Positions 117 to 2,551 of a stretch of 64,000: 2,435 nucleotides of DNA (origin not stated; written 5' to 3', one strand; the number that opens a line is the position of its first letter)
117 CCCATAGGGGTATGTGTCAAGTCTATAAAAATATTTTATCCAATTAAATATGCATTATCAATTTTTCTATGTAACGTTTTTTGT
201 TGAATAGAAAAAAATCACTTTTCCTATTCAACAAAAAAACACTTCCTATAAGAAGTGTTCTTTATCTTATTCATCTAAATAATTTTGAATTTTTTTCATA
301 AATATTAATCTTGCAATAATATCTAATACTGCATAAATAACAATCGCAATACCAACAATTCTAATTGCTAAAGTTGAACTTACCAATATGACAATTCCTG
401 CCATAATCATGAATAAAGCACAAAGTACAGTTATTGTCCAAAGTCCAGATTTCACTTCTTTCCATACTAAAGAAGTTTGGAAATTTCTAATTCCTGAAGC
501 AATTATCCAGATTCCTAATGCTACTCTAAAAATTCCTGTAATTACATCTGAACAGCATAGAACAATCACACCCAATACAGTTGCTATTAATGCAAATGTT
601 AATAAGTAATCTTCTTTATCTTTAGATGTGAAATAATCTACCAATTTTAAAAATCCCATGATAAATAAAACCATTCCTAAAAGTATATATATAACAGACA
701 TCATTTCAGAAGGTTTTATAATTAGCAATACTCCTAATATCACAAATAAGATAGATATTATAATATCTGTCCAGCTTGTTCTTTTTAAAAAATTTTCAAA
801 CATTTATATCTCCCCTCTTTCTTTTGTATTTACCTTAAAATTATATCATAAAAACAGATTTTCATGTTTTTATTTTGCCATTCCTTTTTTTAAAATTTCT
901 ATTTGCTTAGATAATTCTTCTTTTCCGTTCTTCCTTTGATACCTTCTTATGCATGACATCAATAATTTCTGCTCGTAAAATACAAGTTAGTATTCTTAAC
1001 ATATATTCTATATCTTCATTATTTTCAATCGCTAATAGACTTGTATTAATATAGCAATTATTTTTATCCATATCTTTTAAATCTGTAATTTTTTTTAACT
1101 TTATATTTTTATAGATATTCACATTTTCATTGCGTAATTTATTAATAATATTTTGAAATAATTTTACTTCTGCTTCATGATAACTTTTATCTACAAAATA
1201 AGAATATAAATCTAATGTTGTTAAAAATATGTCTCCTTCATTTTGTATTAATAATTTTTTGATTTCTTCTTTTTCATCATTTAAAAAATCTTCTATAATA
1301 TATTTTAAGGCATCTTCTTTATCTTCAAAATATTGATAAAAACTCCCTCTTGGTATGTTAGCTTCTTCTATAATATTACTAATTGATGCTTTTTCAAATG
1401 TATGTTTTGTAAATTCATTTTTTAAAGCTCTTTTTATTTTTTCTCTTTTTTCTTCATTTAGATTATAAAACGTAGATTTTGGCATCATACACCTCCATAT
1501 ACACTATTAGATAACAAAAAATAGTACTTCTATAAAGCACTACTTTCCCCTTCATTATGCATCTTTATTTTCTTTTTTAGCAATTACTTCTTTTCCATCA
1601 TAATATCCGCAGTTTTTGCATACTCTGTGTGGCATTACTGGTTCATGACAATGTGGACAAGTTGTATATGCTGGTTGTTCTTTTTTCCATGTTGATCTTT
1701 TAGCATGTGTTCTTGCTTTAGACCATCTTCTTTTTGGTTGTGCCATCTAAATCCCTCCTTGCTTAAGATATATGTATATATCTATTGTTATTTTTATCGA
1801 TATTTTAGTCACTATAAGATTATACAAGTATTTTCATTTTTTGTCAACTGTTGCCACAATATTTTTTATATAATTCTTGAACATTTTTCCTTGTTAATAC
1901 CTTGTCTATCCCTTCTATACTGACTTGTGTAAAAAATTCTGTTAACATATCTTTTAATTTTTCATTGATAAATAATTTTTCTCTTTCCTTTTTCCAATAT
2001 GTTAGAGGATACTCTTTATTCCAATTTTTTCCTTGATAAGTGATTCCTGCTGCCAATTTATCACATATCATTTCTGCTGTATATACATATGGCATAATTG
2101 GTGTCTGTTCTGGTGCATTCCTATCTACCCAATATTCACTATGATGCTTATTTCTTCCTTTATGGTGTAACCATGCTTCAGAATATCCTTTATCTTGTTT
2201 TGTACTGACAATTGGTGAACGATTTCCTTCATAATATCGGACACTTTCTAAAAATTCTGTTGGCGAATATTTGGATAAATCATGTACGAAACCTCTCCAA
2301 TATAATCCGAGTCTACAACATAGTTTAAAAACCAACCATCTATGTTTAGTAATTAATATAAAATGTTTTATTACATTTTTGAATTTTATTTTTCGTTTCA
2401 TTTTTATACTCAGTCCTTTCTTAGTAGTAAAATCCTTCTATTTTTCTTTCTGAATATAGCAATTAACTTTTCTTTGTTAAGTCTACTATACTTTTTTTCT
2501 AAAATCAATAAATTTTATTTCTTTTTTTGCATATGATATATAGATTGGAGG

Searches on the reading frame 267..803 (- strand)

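Call 46: search_protein_families(library=pfam, max_evalue=0.00001, proteins=[window:267-803:-])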
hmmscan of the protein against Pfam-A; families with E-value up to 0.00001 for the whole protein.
window:267-803:- (178 aa): 1 family
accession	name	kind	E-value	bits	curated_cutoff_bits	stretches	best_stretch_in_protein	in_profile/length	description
PF03729.18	DUF308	-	2e-13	50.8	25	1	15-82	1-72/73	Short repeat of unknown function (DUF308)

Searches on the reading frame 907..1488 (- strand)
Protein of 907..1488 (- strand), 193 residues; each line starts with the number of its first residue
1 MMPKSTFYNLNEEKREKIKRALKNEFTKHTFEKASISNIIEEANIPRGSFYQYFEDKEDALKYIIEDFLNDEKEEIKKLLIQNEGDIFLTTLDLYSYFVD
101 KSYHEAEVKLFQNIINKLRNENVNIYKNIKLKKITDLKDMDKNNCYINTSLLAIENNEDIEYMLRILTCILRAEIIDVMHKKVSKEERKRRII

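Call 46: search_protein_families(library=pfam, max_evalue=0.00001, proteins=[window:907-1488:-])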
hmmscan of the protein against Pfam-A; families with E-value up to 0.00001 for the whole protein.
window:907-1488:- (193 aa): 2 families
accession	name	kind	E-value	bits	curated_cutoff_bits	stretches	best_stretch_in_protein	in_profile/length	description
PF17924.6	TetR_C_19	-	7.5e-08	33.2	26.8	1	86-191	1-105/117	Tetracyclin repressor-like, C-terminal domain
PF00440.29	TetR_N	-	1.5e-07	31.5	24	1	23-59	6-42/47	Bacterial regulatory proteins, tetR family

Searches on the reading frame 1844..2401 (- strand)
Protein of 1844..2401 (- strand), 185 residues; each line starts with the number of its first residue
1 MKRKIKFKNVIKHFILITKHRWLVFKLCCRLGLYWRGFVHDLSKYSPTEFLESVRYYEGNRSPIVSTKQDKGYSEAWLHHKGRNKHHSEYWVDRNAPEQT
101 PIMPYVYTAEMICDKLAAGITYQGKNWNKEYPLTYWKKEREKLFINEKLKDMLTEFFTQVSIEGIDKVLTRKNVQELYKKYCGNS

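Call 46: search_protein_families(library=pfam, max_evalue=0.00001, proteins=[window:1844-2401:-])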
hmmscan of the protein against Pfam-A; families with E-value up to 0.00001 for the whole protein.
window:1844-2401:- (185 aa): 1 family
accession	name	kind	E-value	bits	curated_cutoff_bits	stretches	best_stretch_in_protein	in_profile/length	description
PF18907.5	DUF5662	-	3.2e-38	131.2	27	1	12-158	4-155/156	Family of unknown function (DUF5662)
